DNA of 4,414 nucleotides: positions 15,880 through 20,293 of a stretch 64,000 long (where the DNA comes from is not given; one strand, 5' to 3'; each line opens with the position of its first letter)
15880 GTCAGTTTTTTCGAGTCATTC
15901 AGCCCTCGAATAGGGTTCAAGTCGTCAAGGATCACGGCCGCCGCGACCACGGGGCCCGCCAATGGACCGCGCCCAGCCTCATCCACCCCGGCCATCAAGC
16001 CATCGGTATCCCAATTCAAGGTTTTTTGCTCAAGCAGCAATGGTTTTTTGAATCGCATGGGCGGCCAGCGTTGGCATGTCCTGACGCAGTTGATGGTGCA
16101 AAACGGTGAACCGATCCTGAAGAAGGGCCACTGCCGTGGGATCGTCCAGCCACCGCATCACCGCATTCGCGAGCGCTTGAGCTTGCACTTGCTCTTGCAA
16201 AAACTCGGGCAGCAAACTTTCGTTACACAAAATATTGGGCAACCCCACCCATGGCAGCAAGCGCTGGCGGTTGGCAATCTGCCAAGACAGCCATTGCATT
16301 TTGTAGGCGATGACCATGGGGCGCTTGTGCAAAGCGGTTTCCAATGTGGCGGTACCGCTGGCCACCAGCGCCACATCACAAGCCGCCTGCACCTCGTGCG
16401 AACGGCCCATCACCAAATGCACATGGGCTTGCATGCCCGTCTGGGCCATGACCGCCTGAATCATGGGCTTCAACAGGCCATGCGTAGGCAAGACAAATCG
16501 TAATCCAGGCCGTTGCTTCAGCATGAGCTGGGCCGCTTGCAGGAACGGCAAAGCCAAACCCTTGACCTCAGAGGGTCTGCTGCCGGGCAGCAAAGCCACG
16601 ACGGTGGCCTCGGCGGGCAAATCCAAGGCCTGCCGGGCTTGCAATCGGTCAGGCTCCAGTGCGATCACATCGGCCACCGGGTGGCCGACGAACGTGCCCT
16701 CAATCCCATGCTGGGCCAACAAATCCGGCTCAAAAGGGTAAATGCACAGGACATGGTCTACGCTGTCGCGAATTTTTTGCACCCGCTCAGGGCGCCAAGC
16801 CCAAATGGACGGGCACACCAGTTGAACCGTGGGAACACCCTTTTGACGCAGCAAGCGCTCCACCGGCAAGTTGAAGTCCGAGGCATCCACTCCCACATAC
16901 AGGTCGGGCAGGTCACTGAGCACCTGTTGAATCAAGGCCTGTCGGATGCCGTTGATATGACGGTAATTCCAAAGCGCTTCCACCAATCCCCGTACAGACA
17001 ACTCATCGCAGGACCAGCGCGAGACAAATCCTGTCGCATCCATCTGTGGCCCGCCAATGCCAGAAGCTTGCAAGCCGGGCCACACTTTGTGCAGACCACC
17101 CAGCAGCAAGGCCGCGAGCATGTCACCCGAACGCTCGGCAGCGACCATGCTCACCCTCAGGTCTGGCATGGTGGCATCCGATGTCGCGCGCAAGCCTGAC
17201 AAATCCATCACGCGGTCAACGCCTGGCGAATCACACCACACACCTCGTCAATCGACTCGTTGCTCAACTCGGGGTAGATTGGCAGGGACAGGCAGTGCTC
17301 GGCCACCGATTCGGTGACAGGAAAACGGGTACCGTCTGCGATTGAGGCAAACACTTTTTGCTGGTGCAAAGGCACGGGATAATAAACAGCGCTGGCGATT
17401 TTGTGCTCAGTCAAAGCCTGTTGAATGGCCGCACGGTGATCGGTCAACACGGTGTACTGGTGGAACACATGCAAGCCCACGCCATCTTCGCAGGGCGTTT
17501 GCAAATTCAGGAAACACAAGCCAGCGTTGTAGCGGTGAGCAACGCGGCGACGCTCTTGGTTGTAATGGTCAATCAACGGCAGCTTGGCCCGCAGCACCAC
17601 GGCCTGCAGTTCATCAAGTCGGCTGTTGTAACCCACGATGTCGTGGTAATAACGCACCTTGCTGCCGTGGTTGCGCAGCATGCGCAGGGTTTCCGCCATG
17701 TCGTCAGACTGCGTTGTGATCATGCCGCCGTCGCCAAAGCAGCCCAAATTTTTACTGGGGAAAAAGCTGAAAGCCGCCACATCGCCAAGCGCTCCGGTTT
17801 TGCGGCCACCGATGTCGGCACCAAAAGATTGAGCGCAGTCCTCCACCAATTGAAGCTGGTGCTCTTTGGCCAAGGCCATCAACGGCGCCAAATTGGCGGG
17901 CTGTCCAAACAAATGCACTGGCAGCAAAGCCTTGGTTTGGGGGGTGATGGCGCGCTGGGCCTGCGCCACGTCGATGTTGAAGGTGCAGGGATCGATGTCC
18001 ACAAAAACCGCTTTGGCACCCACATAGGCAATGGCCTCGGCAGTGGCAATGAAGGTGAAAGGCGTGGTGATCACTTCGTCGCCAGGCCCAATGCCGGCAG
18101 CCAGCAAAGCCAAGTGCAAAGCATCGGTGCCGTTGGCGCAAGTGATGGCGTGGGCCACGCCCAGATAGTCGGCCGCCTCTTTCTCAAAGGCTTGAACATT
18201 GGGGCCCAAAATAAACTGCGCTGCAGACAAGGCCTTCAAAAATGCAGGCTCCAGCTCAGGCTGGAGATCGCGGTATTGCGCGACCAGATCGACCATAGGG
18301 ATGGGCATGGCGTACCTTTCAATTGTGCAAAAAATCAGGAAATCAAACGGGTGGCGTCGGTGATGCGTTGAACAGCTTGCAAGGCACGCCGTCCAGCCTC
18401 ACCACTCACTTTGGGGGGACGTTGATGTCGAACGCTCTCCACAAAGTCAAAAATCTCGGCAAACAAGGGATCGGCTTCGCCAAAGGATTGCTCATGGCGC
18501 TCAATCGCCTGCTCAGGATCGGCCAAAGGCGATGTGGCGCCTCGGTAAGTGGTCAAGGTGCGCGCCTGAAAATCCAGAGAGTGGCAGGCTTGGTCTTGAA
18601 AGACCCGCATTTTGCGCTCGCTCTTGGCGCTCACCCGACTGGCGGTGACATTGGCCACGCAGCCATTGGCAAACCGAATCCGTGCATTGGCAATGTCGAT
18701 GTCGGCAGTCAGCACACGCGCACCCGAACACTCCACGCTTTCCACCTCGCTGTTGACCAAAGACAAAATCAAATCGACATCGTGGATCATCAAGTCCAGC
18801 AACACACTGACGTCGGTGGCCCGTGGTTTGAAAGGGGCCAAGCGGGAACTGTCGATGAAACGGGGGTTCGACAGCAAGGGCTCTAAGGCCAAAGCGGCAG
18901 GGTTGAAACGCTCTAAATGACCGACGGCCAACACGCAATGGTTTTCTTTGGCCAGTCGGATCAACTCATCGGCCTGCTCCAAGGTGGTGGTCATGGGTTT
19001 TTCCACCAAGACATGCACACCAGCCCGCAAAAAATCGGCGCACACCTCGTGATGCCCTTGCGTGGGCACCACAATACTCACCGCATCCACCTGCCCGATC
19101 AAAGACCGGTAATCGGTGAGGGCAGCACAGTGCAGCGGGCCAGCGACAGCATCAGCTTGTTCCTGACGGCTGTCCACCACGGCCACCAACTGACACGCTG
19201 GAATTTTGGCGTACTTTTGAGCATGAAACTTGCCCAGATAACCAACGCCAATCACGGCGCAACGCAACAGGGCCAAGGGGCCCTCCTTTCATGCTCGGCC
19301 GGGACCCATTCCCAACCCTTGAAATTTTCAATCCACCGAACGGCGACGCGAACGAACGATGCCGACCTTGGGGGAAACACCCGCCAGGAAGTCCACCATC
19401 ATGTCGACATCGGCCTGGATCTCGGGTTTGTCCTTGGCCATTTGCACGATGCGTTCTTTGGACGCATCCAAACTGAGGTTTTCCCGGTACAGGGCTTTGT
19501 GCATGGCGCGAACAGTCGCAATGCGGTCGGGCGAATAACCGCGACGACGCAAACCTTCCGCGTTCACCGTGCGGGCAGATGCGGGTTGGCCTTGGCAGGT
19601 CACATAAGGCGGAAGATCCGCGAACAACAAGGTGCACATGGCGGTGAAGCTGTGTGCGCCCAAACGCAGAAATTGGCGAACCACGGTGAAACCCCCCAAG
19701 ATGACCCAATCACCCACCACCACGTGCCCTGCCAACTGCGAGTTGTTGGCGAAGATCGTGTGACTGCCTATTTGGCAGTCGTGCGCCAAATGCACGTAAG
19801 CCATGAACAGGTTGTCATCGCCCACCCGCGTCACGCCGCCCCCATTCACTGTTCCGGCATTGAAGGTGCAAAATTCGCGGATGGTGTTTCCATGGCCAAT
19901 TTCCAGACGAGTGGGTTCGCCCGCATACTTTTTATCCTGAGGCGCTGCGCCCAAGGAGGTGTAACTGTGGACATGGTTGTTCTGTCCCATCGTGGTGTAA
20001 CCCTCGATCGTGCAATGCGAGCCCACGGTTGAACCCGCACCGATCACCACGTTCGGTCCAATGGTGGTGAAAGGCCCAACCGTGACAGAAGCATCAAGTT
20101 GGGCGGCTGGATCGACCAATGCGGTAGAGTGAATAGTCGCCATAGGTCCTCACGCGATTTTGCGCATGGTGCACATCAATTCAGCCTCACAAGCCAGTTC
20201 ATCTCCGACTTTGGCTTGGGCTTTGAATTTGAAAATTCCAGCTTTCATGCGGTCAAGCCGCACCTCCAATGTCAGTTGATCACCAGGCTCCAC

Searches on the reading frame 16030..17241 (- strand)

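Call 27: search_protein_families(library=pfam, proteins=[window:16030-17241:-], max_evalue=0.001)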
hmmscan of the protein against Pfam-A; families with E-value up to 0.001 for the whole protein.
window:16030-17241:- (403 aa): 1 family
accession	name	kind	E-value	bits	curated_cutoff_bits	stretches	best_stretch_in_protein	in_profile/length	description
PF02684.21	LpxB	-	9.4e-90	301.6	22.6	1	32-394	3-371/374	Lipid-A-disaccharide synthetase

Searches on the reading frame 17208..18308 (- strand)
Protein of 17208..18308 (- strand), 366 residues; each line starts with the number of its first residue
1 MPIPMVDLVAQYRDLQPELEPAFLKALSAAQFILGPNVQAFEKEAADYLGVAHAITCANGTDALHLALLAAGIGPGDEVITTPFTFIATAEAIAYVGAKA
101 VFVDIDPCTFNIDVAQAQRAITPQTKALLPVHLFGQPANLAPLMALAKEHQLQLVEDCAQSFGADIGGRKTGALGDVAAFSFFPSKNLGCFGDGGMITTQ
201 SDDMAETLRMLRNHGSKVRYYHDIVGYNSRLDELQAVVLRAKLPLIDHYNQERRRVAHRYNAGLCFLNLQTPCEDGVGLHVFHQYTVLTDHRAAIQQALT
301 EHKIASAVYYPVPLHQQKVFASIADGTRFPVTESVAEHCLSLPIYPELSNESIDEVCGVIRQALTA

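Call 27: search_protein_families(library=pfam, proteins=[window:17208-18308:-], max_evalue=0.001)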
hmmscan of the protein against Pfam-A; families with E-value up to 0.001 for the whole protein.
window:17208-18308:- (366 aa): 3 families
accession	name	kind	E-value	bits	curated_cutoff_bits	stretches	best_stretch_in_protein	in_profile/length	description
PF01041.23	DegT_DnrJ_EryC1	-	1.2e-122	410.1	19.8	1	18-360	6-359/360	DegT/DnrJ/EryC1/StrS aminotransferase family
PF00155.27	Aminotran_1_2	-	1.6e-08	34.6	19.7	1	38-129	44-151/361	Aminotransferase class I and II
PF01212.27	Beta_elim_lyase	-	5.5e-06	26.3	27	1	36-219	32-231/288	Beta-eliminating lyase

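Call 33: search_protein_families(library=ncbifam, proteins=[window:17208-18308:-], max_evalue=0.01)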
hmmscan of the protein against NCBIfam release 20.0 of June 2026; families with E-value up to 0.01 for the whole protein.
window:17208-18308:- (366 aa): 27 families (the best 25 are shown)
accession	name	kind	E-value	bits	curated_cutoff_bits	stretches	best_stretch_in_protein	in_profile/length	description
TIGR03588.1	PseC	equivalog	5.3e-75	252.7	423.5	1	22-363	16-379/380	UDP-4-amino-4,6-dideoxy-N-acetyl-beta-L-altrosamine transaminase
TIGR04181.1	NHT_00031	hypoth_equivalog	6.5e-64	216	420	1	35-343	29-357/359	LegC family aminotransferase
TIGR04427.1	PLP_DesI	equivalog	1.6e-59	202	650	1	35-364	51-383/390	dTDP-4-dehydro-6-deoxyglucose aminotransferase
NF008687.0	PRK11706.1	equivalog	2.7e-58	197.5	375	1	47-363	42-373/375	dTDP-4-amino-4,6-dideoxygalactose transaminase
NF008658.2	PRK11658.1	equivalog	6e-58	196.3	631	1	26-363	23-376/379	UDP-4-amino-4-deoxy-L-arabinose aminotransferase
TIGR02379.1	ECA_wecE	subfamily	6.4e-48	163.4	434.85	1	49-364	44-375/376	dTDP-4-amino-4,6-dideoxy-D-glucose transaminase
NF011936.0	PRK15407.1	equivalog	3.6e-43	147.9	423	2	33-215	62-251/440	lipopolysaccharide biosynthesis protein RfbH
NF006488.0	PRK08912.1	equivalog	2.8e-08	33.1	498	1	57-163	93-192/387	aminotransferase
NF004770.0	PRK06108.1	subfamily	3.6e-08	32.6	422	1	51-129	96-175/396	pyridoxal phosphate-dependent aminotransferase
NF006569.0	PRK09082.1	subfamily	1.9e-07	30.5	420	1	52-129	91-168/386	methionine aminotransferase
NF041364.1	GntC_guanitoxin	equivalog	5.9e-06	25.4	415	1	61-164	69-168/356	guanitoxin biosynthesis PLP-dependent (S)-gamma-hydroxy-L-arginine cyclodehydratase GntC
NF005816.0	PRK07682.1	equivalog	1e-05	24.4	620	1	53-129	92-168/390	aminotransferase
NF005855.0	PRK07777.1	equivalog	1.5e-05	24.5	553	1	58-129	96-168/391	pyridoxal phosphate-dependent aminotransferase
NF005305.0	PRK06836.1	equivalog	4.4e-05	22.9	376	1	58-129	104-175/396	pyridoxal phosphate-dependent aminotransferase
NF004621.0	PRK05957.1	equivalog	5e-05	22.2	498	1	54-131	91-167/389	pyridoxal phosphate-dependent aminotransferase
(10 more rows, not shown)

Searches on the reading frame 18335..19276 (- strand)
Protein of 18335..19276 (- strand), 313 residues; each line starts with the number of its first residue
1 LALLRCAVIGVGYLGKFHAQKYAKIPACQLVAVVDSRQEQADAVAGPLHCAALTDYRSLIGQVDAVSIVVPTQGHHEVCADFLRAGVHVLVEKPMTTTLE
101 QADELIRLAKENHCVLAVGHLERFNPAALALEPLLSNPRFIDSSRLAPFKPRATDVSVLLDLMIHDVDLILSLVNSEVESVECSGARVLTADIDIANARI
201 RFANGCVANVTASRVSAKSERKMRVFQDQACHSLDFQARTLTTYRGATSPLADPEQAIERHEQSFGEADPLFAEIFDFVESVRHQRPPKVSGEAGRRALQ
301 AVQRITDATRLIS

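Call 27: search_protein_families(library=pfam, proteins=[window:18335-19276:-], max_evalue=0.001)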
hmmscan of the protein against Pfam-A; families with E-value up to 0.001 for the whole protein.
window:18335-19276:- (313 aa): 4 families
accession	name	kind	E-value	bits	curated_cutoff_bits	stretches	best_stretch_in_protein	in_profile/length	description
PF01408.29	GFO_IDH_MocA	-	3.2e-32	112.2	24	1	4-120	1-120/120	Oxidoreductase family, NAD-binding Rossmann fold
PF22725.1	GFO_IDH_MocA_C3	-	2.6e-12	47.3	27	1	155-226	42-117/124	GFO/IDH/MocA C-terminal domain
PF02894.22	GFO_IDH_MocA_C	-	2.3e-07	31.3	22.9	1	156-308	40-209/218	Oxidoreductase family, C-terminal alpha/beta domain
PF03447.22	NAD_binding_3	-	3.5e-05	24.9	24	1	9-116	5-113/116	Homoserine dehydrogenase, NAD binding domain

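Call 33: search_protein_families(library=ncbifam, proteins=[window:18335-19276:-], max_evalue=0.01)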
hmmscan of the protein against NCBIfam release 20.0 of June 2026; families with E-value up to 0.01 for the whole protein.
window:18335-19276:- (313 aa): 12 families
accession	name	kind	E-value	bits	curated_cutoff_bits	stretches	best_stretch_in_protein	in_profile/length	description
NF040723.1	UDP-GlcNAcDh_Arch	equivalog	4.9e-61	206.9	450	1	4-302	1-294/302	UDP-N-acetylglucosamine 3-dehydrogenase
TIGR04380.1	myo_inos_iolG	equivalog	6e-34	117.4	355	1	5-308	3-322/330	inositol 2-dehydrogenase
NF008607.0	PRK11579.1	subfamily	4e-16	59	330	1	4-138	5-140/346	oxidoreductase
NF052679.1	InsChiInosDhIolG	equivalog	2.7e-13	49.7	540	1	4-183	3-194/343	bifunctional inositol 2-dehydrogenase/D-chiro-inositol 1-dehydrogenase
NF052479.1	LevoglcsnDh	equivalog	8.6e-13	47.7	650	1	2-128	2-139/386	levoglucosan dehydrogenase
NF041392.1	XylDh_Gfo6_Halo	equivalog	6.7e-10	38.3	350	1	4-128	17-148/350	D-xylose 1-dehydrogenase Gfo6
NF007574.0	PRK10206.1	equivalog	1.4e-07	30.9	352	1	4-128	3-131/345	oxidoreductase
NF058561.1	BT_2158_fam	equivalog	2.5e-07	29.6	750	1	5-118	37-152/487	glycoside 3-dehydrogenase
NF058563.1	BT_2159_fam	equivalog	1.7e-05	24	650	1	5-118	2-118/350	disaccharide 3-dehydrogenase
TIGR01761.1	thiaz-red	subfamily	0.00085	18.9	188.8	1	67-187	73-185/350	thiazolinyl imide reductase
NF009830.0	PRK13304.1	equivalog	0.00086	18.8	267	0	4-91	2-90/265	aspartate dehydrogenase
NF003992.0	PRK05472.2-1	equivalog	0.0022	17.2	226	1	5-91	100-189/249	redox-sensing transcriptional repressor Rex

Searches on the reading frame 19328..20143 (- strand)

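Call 27: search_protein_families(library=pfam, proteins=[window:19328-20143:-], max_evalue=0.001)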
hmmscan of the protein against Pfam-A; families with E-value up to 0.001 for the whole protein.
window:19328-20143:- (271 aa): 4 families
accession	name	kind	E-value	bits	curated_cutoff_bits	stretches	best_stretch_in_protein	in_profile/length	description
PF00132.30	Hexapep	-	1.3e-23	82.1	27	2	19-48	7-36/36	Bacterial transferase hexapeptide (six repeats)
PF13720.11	Acetyltransf_11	-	2.6e-19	69.8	24.5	1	176-255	1-76/82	Udp N-acetylglucosamine O-acyltransferase; Domain 2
PF25087.1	GMPPB_C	-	1.6e-06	28.2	39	0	7-46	4-42/110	GMPPB C-terminal domain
PF25084.1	LbH_EIF2B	-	1.8e-05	25.1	54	0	19-57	9-46/105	EIF2B subunit epsilon LbH domain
